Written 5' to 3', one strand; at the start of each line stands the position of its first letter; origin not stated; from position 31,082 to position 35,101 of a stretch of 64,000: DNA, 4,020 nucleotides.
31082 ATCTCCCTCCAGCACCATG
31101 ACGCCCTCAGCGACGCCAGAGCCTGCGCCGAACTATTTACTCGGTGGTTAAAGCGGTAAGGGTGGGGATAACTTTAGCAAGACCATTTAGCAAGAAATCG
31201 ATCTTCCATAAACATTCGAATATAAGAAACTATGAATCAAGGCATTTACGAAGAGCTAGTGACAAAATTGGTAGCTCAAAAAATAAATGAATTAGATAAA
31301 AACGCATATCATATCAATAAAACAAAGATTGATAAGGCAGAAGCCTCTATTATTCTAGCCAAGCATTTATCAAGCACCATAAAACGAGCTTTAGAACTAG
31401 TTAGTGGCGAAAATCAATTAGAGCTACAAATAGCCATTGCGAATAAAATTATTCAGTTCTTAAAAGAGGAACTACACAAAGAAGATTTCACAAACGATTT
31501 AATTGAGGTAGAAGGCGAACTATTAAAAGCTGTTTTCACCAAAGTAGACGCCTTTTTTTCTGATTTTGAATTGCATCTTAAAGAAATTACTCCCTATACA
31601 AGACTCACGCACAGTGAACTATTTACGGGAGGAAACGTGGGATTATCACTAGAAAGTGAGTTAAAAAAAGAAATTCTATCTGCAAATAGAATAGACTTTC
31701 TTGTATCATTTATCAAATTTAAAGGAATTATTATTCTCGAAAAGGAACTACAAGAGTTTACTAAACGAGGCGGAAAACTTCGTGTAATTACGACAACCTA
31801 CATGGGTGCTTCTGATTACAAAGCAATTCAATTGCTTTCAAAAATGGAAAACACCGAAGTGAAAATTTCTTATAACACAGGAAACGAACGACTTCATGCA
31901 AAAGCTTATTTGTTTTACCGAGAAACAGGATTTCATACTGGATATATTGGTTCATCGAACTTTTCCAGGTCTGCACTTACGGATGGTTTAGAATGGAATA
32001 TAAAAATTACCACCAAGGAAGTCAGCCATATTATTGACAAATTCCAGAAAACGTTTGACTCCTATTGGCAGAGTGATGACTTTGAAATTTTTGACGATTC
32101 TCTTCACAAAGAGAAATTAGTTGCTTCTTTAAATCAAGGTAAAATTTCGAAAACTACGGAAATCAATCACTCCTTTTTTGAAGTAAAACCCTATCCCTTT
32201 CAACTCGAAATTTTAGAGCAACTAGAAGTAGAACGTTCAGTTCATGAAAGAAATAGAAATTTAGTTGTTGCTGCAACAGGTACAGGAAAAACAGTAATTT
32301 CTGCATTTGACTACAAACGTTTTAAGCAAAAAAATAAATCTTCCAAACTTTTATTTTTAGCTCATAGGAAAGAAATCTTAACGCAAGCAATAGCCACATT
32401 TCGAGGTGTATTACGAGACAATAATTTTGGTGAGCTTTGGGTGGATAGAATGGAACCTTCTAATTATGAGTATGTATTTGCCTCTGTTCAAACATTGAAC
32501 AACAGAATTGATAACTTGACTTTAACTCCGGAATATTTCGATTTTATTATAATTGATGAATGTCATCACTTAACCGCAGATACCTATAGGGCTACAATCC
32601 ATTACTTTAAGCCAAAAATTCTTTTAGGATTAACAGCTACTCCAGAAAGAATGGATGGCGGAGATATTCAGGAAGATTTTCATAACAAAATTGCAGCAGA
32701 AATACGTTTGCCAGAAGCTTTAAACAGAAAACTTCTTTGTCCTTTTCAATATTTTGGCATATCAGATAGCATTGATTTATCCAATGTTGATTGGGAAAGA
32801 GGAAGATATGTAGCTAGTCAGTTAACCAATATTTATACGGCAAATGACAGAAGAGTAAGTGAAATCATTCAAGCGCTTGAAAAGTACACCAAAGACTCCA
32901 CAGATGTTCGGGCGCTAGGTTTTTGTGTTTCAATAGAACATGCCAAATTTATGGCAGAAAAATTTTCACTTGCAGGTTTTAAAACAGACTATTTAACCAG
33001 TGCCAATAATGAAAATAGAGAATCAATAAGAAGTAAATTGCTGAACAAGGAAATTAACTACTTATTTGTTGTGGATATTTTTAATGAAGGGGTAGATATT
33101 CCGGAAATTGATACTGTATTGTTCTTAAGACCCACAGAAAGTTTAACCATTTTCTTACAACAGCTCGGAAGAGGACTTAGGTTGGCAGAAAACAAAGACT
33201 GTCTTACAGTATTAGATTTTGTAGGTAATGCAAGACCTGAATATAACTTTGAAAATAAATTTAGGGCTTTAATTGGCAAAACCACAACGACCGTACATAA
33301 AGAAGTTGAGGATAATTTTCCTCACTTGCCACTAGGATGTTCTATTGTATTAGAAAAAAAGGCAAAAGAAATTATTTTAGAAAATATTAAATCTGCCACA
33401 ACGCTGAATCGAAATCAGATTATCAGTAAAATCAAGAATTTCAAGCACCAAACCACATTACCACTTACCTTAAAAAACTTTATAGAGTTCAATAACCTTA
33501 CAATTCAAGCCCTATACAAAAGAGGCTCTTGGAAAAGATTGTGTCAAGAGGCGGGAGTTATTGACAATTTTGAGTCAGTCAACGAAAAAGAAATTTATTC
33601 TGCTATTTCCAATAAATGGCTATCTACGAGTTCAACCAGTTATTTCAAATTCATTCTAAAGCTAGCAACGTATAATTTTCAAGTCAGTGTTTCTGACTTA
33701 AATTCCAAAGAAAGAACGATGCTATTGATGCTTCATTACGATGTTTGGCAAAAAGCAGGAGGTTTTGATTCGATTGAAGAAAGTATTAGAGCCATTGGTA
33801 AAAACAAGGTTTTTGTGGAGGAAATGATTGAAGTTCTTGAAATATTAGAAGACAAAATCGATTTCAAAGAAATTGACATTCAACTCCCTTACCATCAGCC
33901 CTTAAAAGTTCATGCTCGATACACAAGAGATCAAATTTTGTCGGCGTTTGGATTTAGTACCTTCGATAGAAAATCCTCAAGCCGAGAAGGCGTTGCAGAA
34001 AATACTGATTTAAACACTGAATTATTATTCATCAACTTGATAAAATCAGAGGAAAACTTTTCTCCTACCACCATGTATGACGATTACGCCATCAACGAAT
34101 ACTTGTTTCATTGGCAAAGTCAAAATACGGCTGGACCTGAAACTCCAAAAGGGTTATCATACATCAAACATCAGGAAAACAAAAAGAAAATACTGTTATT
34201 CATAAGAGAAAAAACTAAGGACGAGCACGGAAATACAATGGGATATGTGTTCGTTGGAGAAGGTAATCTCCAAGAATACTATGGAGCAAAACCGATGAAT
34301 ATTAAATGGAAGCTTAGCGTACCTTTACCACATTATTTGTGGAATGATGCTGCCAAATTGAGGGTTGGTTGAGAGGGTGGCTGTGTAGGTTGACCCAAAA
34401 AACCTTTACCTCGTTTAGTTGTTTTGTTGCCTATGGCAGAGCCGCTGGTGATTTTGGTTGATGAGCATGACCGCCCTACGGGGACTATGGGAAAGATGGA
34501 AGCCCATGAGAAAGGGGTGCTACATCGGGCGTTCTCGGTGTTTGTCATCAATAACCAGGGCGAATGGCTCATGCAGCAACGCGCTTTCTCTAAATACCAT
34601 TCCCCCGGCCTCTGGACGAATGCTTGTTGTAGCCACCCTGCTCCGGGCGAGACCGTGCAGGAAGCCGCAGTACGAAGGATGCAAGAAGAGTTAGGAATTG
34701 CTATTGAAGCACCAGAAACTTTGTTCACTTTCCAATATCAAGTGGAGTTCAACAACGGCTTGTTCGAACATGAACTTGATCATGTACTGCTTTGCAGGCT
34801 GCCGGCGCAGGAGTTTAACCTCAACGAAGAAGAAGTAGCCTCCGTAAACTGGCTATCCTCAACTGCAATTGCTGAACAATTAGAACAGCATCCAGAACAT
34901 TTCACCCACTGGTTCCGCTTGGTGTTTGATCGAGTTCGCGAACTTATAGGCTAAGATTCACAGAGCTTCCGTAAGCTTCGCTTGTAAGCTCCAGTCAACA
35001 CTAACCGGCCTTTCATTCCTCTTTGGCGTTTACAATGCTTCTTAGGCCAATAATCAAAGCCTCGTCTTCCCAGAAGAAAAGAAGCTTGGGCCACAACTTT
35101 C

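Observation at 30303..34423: AT-rich inserted gene for a PLD-nuclease / SF2-helicase / DUF3427 fusion (SauUSI-like type IV restriction architecture) next to a DEDDh exonuclease and a tandem-repeat array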

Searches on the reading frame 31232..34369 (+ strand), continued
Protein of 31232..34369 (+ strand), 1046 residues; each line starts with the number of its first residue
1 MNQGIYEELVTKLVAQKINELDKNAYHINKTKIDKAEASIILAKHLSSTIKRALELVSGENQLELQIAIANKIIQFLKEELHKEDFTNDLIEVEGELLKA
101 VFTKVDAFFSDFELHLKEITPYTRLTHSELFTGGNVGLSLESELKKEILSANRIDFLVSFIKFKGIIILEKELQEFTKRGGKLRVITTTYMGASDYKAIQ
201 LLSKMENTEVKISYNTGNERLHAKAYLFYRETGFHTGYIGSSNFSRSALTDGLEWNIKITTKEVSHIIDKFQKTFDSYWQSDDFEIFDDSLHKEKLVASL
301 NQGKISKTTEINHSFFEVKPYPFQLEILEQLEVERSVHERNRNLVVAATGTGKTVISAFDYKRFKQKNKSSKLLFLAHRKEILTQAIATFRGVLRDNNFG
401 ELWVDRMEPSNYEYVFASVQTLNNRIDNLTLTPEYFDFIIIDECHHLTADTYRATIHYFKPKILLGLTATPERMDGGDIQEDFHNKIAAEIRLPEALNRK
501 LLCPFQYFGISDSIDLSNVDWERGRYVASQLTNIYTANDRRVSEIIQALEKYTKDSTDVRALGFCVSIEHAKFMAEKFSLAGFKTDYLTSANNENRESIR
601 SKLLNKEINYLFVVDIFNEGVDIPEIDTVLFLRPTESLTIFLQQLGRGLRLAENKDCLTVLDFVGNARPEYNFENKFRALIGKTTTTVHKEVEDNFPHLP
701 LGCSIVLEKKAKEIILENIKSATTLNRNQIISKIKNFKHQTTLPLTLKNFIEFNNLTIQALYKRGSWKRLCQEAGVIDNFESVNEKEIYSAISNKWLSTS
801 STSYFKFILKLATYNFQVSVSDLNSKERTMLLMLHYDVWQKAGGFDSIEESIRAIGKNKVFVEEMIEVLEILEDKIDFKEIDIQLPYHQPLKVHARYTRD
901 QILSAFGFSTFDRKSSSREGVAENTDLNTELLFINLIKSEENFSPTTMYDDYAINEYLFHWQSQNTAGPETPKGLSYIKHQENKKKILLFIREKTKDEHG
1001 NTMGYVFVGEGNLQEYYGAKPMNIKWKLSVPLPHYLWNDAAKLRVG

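Call 60: find_related_loci(query=window:31232-34369:+, collection=viral_contigs, flank=5000)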
Query window:31232-34369:+ (1046 aa) in viral_contigs; peptide patterns used: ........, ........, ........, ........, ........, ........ (x = any residue, [..] = any of these).
4 stretches matched a pattern, but none encodes a relative of the query by tblastn (E <= 1e-3).

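Call 73: predict_structure(alignment_id=A3)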
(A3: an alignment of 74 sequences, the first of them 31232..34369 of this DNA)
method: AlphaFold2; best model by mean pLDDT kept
length: 1046 residues; sequences in the alignment: 74
mean_pLDDT: 89.4   pTM: 0.83
mean pLDDT of the five models: 89.4, 87.8, 87.1, 86.7, 86.4
residues with pLDDT >= 90: 666; 70-90: 328; 50-70: 42; < 50: 10
segments of 3 or more residues with pLDDT < 50: 307-315
pLDDT, mean of each block of 10 residues (from residue 1): 86 92 90 91 91 88 93 95 92 89 67 86 90 73 94 95 92 95 94 89 96 81 89 94 74 80 92 94 93 92 59 56 90 94 90 93 95 93 90 89 90 93 87 95 88 89 93 74 89 86 94 93 88 94 96 94 95 97 94 88 94 72 88 87 89 91 92 90 82 89 93 92 77 89 89 85 91 92 84 93 96 92 94 95 88 91 93 93 94 97 96 87 95 90 77 94 90 95 97 88 95 93 96 86 67
secondary structure, 60 per line:
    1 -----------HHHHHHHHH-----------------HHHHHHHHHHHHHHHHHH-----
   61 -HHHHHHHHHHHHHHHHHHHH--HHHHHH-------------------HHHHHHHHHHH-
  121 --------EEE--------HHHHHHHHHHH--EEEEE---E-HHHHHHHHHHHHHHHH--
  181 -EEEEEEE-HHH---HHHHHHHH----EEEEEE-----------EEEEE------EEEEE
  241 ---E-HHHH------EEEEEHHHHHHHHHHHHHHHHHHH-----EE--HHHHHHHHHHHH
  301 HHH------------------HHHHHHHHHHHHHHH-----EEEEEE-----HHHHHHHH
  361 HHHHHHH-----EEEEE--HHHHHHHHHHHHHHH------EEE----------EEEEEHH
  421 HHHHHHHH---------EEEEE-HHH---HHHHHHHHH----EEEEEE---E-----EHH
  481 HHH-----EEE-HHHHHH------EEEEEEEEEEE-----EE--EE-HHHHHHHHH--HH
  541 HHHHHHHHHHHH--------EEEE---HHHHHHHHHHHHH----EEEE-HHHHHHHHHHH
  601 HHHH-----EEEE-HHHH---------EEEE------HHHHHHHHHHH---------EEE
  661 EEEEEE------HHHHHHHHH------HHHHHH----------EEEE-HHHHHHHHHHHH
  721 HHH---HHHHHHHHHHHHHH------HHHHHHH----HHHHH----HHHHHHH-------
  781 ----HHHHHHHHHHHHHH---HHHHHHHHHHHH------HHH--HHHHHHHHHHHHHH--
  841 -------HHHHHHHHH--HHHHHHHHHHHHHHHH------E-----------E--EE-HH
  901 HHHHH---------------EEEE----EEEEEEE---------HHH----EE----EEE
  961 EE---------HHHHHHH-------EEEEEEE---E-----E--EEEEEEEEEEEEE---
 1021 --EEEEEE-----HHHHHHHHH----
elements in order (helices of 4 or more, strands of 3 or more residues): H12-20 H38-55 H62-81 H84-89 H109-119 E129-131 H140-150 E153-157 H163-178 E182-188 H196-203 E208-213 E225-229 E236-240 H246-249 E256-260 H261-279 H289-303 H322-336 E342-347 H353-367 E373-377 H380-394 E401-403 E414-418 H419-428 E438-442 H450-458 E463-468 H479-483 E489-491 H493-498 E505-515 H528-536 H539-552 E561-564 H568-580 E585-588 H590-604 E610-613 H615-618 E628-631 H638-648 E658-666 H673-681 H688-693 E704-707 H709-723 H727-740 H747-753 H758-762 H767-773 H785-798 H802-813 H825-838 H848-856 H859-874 H899-905 E921-924 E929-935 E958-962 H972-978 E986-992 E1005-1017 E1023-1028 H1034-1042

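Call 75: fold_search(model_id=the predicted structure, library=pdb)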
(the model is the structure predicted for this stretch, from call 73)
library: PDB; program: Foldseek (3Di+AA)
matches with E <= 10: 1913; with E <= 0.001: 983
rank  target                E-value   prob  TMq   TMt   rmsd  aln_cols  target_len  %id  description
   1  7clg_A                1.3e-45  1.00  0.50  0.61  12.5       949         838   24  Crystal structure of the ATP-dependent restriction endonuclease SauUSI (released 2021-01-20)
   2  7clg_B                3.1e-45  1.00  0.50  0.63  13.1       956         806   24  Crystal structure of the ATP-dependent restriction endonuclease SauUSI (released 2021-01-20)
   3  6jde_B                3.0e-19  1.00  0.29  0.50   4.5       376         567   24  crystal structure of a DNA repair protein (released 2019-06-26)
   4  6jde_A                3.6e-19  1.00  0.27  0.48   5.3       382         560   23  crystal structure of a DNA repair protein (released 2019-06-26)
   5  7r7j_B                4.6e-19  1.00  0.29  0.51   4.1       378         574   25  Crystal structure of RadD with ADP (released 2022-04-13)
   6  8h5y_A                1.6e-18  1.00  0.29  0.51   3.9       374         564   22  Crystal structure of RadD- ADP complex (released 2023-10-18)
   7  7r7j_A                1.7e-18  1.00  0.28  0.50   3.5       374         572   24  Crystal structure of RadD with ADP (released 2022-04-13)
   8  8h5z_B                4.5e-18  1.00  0.29  0.53   4.0       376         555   24  Crystal structure of RadD/ATP analogue complex (released 2023-10-18)
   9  8h5y_B                1.9e-17  1.00  0.27  0.48   5.4       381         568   22  Crystal structure of RadD- ADP complex (released 2023-10-18)
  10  8h5z_A                6.0e-17  1.00  0.29  0.52   4.2       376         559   24  Crystal structure of RadD/ATP analogue complex (released 2023-10-18)
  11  4xqk_A                1.6e-16  1.00  0.29  0.21  22.6       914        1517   14  ATP-dependent Type ISP restriction-modification enzyme LlaBIII bound to DNA (released 2015-09-16)
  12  4xqk_B                4.2e-16  1.00  0.29  0.21  15.4       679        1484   17  ATP-dependent Type ISP restriction-modification enzyme LlaBIII bound to DNA (released 2015-09-16)
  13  8fkv_NI               9.0e-15  1.00  0.25  0.39  22.1       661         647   12  Human nucleolar pre-60S ribosomal subunit (State D1) (released 2023-07-12)
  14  5jch_A                2.2e-14  1.00  0.25  0.38  12.8       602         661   16  Crystal structure of chicken MDA5 with 5'p 10-mer dsRNA and ADP-Mg2+ at 2.95 A resolution (untwinned). (released 2016-06-01)
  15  5jch_B                2.6e-14  1.00  0.25  0.38  12.8       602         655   16  Crystal structure of chicken MDA5 with 5'p 10-mer dsRNA and ADP-Mg2+ at 2.95 A resolution (untwinned). (released 2016-06-01)
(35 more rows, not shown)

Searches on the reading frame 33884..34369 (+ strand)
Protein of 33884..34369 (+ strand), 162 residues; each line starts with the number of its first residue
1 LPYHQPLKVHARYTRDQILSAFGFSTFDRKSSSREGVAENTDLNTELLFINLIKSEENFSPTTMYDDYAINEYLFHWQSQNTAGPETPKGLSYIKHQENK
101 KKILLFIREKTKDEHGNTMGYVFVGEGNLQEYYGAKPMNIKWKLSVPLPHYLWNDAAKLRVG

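Call 102: search_solved_structures(query=A4, max_evalue=10, show_alignments=0)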
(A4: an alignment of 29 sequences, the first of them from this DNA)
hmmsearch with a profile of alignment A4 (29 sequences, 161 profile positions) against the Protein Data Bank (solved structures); distinct sequences matched with E-value up to 10: 2.
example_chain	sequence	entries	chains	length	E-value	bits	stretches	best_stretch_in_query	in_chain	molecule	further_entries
7clg_A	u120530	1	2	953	2.4e-11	46.6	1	4-134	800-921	Putative helicase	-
9arw_B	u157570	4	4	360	1.5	11.4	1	7-36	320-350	Type III-B CRISPR module-associated protein Cmr3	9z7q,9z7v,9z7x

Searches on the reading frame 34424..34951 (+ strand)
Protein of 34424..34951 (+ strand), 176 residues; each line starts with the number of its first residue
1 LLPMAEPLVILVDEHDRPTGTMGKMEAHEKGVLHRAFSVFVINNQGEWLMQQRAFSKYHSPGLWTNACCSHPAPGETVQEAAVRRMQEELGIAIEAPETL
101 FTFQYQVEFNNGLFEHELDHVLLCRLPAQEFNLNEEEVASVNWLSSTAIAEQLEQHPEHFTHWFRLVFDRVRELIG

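Call 3: search_protein_families(library=pfam, proteins=[window:34424-34951:+], max_evalue=0.01)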
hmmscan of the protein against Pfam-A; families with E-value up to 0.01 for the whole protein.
window:34424-34951:+ (176 aa): 2 families
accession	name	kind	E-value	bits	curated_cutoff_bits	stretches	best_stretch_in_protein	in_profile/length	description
PF00293.34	NUDIX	-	4.5e-22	78.9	21.1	1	33-164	2-134/134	NUDIX domain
PF14815.12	NUDIX_4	-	0.00057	20.1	35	1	39-148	2-97/113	NUDIX domain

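Call 5: search_protein_families(library=ncbifam, proteins=[window:34424-34951:+], max_evalue=0.01)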
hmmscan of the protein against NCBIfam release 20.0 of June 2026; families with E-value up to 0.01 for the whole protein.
window:34424-34951:+ (176 aa): 11 families
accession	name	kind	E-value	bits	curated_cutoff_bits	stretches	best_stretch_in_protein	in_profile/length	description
NF002995.0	PRK03759.1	equivalog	1.3e-51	174.9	127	1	5-166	5-167/185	isopentenyl-diphosphate Delta-isomerase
TIGR02150.1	IPP_isom_1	equivalog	9.6e-41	139.3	105.8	1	9-167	1-158/159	isopentenyl-diphosphate delta-isomerase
NF011922.0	PRK15393.1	equivalog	3.1e-11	43.3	152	1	10-154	14-152/182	NUDIX hydrolase YfcD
NF041653.1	Nud_hyd_Meth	equivalog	1.3e-09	38.1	300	1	9-167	2-156/170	Nudix hydrolase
NF006961.0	PRK09438.1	equivalog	1.5e-06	27.8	103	1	43-110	17-80/151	dihydroneopterin triphosphate diphosphatase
NF006530.0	PRK08999.1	equivalog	2.7e-06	26.6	245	1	41-107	13-77/315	Nudix family hydrolase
NF041652.1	Nud_hyd_Dein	equivalog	2e-05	24.9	200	1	30-150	9-128/152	Nudix hydrolase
TIGR00586.1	mutt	equivalog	2.2e-05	24.5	97.9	1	41-107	12-76/129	8-oxo-dGTP diphosphatase MutT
NF007834.0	PRK10546.1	equivalog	4.2e-05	23.4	156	1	41-107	10-74/135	pyrimidine (deoxy)nucleoside triphosphate diphosphatase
NF012016.0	PRK15472.1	equivalog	0.00044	20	95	1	35-104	4-73/141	nucleoside triphosphatase NudI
NF008044.0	PRK10776.1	equivalog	0.0045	16.9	148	1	41-107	11-75/130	8-oxo-dGTP diphosphatase MutT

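Call 61: find_homologous_proteins(query=window:34424-34951:+, max_evalue=1e-20)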
Query window:34424-34951:+ (176 aa): 7990 proteins with E <= 1e-20 among 8000 candidates; the best 120 are listed.
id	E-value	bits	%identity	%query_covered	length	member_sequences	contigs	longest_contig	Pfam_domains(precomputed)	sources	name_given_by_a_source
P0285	1.8e-113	394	99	98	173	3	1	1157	PF00293.35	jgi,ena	jgi:isopentenyl-diphosphate delta-isomerase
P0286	7.6e-90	317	80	98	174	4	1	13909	PF00293.35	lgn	-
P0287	2.5e-84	299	85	88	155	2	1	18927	PF00293.35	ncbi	-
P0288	1.3e-81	291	74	99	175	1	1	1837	PF00293.35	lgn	-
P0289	4.1e-58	214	58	94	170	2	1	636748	PF00293.35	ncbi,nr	ncbi:isopentenyl-diphosphate Delta-isomerase [Flavihumibacter petaseus]|nr:isopentenyl-diphosphate D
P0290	2.5e-57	211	59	91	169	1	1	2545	PF00293.35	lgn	-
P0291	4.3e-57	211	58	98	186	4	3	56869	PF00293.35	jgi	jgi:isopentenyl-diphosphate delta-isomerase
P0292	5.8e-57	210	57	95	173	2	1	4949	PF00293.35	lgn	-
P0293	1.2e-56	209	57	95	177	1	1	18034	PF00293.35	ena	-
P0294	3.1e-56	208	56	95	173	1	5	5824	PF00293.35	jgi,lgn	jgi:isopentenyl-diphosphate delta-isomerase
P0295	5.2e-56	207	56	98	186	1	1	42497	PF00293.35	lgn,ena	-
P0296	6.2e-56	207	57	95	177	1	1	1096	PF00293.35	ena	-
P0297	7.3e-56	207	55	95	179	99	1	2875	PF00293.35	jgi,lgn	jgi:isopentenyl-diphosphate delta-isomerase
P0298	1.1e-55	206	57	95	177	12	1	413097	PF00293.35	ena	-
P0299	1.3e-55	206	57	95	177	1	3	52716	PF00293.35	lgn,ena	-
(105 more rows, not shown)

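Call 62: find_encoding_contigs(protein=P0286, flank=10000, max_places=3)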
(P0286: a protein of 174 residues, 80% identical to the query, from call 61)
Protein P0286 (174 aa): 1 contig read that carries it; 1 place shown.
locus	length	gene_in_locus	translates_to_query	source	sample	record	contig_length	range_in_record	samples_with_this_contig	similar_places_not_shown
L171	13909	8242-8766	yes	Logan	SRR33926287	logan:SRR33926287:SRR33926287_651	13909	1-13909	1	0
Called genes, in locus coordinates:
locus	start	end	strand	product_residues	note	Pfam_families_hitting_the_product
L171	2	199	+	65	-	?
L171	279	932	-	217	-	PF06206:CpeT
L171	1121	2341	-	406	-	-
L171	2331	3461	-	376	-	-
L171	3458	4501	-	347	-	-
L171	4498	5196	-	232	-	PF13568:OMP_b-brl_2 (weak)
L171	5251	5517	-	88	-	-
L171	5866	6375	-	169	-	PF20703:nSTAND1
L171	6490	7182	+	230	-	-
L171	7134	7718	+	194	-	PF00211:Guanylate_cyc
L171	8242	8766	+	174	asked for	PF00293:NUDIX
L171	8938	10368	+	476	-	PF18962:Por_Secre_tail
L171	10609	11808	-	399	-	PF13795:HupE_UreJ_2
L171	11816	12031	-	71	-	PF18962:Por_Secre_tail (weak)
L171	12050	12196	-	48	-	-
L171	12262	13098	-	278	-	PF03372:Exo_endo_phos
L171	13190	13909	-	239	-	?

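Call 63: find_encoding_contigs(protein=P0287, flank=10000, max_places=3)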
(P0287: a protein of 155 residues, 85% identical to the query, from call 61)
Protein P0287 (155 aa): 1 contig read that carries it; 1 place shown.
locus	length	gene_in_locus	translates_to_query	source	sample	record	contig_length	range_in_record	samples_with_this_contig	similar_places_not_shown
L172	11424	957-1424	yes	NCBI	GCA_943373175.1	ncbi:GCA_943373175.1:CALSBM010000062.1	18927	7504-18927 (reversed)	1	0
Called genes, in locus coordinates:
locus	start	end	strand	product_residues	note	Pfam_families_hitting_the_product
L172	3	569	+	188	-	?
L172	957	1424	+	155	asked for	PF00293:NUDIX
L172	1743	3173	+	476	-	PF18962:Por_Secre_tail (weak)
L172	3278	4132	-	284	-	PF01464:SLT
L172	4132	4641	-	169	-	PF10652:DUF2480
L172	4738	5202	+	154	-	PF00583:Acetyltransf_1, PF13673:Acetyltransf_10, PF13508:Acetyltransf_7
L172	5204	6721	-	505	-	PF03321:GH3, PF23571:GH3_M, PF23572:GH3_C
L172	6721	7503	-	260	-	PF00005:ABC_tran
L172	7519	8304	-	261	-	-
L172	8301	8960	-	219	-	PF01712:dNK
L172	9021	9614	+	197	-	PF13532:2OG-FeII_Oxy_2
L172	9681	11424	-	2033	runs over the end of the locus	-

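Call 77: search_protein_families(library=pfam, proteins=[L172:3-566:+], max_evalue=0.001)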
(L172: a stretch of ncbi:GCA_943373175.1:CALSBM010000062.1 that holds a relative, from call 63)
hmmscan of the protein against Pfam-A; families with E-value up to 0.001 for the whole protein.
L172:3-566:+ (188 aa): 1 family
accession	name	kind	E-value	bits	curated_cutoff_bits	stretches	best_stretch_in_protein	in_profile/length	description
PF12784.13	PDDEXK_2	-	6.2e-35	121.4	27.4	1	1-148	85-229/229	PD-(D/E)XK nuclease family transposase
